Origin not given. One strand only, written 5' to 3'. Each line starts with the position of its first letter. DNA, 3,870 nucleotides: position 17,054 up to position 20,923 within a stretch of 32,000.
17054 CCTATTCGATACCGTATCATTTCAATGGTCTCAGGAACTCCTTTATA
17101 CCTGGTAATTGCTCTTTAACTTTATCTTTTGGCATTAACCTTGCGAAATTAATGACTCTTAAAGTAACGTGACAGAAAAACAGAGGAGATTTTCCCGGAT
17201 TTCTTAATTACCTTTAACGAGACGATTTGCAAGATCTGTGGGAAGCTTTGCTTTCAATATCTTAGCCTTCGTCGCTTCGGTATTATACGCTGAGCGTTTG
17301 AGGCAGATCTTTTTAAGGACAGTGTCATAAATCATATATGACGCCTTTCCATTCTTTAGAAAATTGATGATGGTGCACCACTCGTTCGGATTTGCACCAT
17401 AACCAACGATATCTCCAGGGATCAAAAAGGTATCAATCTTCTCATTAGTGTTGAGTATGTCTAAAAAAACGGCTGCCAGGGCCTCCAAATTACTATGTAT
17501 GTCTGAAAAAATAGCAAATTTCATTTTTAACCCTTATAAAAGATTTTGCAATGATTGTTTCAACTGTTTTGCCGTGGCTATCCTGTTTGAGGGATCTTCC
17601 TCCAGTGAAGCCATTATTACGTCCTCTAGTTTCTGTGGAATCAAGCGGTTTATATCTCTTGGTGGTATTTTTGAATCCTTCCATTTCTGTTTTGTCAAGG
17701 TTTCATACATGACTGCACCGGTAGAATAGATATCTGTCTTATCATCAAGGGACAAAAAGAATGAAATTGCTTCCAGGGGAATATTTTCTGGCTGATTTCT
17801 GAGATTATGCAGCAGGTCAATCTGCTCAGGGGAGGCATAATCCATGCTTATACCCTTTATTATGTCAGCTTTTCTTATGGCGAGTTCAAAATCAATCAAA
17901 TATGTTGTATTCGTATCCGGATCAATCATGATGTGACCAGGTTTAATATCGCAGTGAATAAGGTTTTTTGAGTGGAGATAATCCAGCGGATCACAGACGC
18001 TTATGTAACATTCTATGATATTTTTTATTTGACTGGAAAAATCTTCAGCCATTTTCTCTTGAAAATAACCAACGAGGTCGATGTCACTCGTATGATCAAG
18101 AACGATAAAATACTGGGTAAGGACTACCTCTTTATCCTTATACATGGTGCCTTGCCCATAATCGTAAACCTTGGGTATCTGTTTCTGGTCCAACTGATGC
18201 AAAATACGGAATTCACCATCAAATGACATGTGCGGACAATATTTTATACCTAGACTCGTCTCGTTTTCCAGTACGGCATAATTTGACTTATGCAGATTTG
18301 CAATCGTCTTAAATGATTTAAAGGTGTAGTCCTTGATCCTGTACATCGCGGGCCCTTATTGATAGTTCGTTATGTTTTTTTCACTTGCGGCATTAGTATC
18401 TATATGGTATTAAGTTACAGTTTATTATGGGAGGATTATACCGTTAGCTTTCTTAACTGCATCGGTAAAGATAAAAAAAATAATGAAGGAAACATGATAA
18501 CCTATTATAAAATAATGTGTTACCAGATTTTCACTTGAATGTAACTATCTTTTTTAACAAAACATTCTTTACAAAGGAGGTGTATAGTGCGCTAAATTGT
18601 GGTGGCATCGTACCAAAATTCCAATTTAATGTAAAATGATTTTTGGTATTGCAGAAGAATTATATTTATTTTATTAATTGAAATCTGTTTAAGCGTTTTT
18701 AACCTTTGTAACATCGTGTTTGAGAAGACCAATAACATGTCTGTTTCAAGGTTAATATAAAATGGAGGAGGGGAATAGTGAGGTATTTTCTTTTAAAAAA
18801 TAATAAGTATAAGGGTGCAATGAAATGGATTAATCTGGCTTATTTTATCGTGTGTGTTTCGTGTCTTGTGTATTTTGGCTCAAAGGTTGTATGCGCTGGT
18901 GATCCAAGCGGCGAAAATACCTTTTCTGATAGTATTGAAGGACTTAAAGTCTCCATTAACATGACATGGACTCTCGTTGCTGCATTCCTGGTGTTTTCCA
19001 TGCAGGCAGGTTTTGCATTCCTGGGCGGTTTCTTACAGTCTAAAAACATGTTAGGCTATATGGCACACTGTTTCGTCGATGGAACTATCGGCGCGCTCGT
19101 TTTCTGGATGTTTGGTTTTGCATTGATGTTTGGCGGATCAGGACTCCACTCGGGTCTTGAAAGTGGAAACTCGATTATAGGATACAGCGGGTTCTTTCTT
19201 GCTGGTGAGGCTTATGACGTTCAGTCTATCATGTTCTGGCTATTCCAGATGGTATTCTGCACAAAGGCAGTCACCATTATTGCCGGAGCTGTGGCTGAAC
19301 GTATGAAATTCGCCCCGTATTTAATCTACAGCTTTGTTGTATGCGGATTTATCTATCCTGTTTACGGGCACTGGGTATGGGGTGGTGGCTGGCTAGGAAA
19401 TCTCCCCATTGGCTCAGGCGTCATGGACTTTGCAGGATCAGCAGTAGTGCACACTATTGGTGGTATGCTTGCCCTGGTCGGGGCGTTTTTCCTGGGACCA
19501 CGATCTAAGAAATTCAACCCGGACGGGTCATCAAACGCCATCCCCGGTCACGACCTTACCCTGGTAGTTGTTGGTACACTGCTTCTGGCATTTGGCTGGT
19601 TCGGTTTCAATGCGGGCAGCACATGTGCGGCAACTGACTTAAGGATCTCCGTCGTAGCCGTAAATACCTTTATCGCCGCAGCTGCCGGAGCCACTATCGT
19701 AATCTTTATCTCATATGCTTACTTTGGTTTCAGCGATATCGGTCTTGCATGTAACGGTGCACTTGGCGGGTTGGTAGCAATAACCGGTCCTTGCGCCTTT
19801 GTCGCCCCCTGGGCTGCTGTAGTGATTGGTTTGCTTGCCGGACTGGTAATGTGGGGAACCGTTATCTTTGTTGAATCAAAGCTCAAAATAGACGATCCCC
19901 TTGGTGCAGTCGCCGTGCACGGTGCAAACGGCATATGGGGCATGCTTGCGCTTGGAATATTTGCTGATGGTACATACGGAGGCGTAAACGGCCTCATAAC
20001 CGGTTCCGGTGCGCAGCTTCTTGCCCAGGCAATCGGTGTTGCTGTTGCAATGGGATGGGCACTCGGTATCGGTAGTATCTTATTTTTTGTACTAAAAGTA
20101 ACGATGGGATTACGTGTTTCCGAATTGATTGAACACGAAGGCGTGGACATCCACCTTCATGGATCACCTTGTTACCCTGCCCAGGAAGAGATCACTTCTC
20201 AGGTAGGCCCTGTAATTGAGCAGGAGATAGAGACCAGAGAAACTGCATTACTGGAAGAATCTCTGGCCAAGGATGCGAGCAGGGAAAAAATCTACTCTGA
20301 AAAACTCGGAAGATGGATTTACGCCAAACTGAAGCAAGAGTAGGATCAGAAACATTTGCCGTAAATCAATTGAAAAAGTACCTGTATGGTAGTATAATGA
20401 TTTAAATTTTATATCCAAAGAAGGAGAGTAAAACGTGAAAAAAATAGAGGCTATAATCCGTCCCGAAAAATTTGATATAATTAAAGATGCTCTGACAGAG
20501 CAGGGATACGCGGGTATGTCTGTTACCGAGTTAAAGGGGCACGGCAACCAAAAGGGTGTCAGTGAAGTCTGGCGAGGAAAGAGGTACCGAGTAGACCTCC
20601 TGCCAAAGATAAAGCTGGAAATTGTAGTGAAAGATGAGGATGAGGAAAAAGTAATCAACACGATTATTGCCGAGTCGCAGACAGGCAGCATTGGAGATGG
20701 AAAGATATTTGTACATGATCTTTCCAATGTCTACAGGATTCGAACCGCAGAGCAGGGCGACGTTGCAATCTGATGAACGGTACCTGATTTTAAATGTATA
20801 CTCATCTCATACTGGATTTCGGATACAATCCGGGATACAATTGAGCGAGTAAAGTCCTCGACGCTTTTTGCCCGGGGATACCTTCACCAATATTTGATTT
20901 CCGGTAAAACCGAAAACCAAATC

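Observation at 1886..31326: Nine copies of a ~140-bp hairpin-rich intergenic repeat with terminal inverted repeats (MITE/REP-like) in 32 kb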

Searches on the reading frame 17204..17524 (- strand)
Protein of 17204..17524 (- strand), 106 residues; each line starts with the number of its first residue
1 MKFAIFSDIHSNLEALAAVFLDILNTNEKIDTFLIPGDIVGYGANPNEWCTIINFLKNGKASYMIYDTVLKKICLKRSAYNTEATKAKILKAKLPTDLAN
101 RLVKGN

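Call 9: search_protein_families(library=pfam, proteins=[window:17204-17524:-])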
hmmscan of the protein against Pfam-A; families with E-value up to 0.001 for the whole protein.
window:17204-17524:- (106 aa): 1 family
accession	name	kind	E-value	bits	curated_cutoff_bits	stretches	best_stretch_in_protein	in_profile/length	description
PF00149.33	Metallophos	-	7.1e-09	36.8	21.5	1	1-58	1-59/191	Calcineurin-like phosphoesterase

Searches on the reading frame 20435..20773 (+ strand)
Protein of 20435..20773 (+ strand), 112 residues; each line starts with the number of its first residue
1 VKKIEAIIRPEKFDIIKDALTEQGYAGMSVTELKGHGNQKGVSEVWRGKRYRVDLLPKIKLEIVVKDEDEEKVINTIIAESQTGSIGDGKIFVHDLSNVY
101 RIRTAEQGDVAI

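Call 9: search_protein_families(library=pfam, proteins=[window:20435-20773:+])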
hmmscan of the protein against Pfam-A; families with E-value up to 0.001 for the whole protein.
window:20435-20773:+ (112 aa): 1 family
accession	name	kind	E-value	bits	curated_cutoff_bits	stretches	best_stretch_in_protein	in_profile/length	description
PF00543.27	P-II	-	8.9e-30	103.5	25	1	1-106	1-102/102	Nitrogen regulatory protein P-II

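Call 45: find_encoding_contigs(protein=window:20435-20773:+, flank=4000, max_places=10)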
Protein window:20435-20773:+ (112 aa): 1 contig read that carries it; 1 place shown.
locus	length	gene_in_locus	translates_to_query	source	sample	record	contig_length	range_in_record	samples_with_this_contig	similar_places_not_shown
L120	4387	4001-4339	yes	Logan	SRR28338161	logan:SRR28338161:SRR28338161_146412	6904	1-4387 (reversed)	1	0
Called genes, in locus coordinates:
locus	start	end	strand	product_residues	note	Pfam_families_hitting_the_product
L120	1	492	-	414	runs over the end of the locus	PF07894:SACK1, PF13091:PLDc_2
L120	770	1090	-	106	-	PF00149:Metallophos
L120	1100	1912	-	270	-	PF00069:Pkinase, PF07714:PK_Tyr_Ser-Thr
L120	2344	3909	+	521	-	PF00909:Ammonium_transp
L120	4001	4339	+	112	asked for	PF00543:P-II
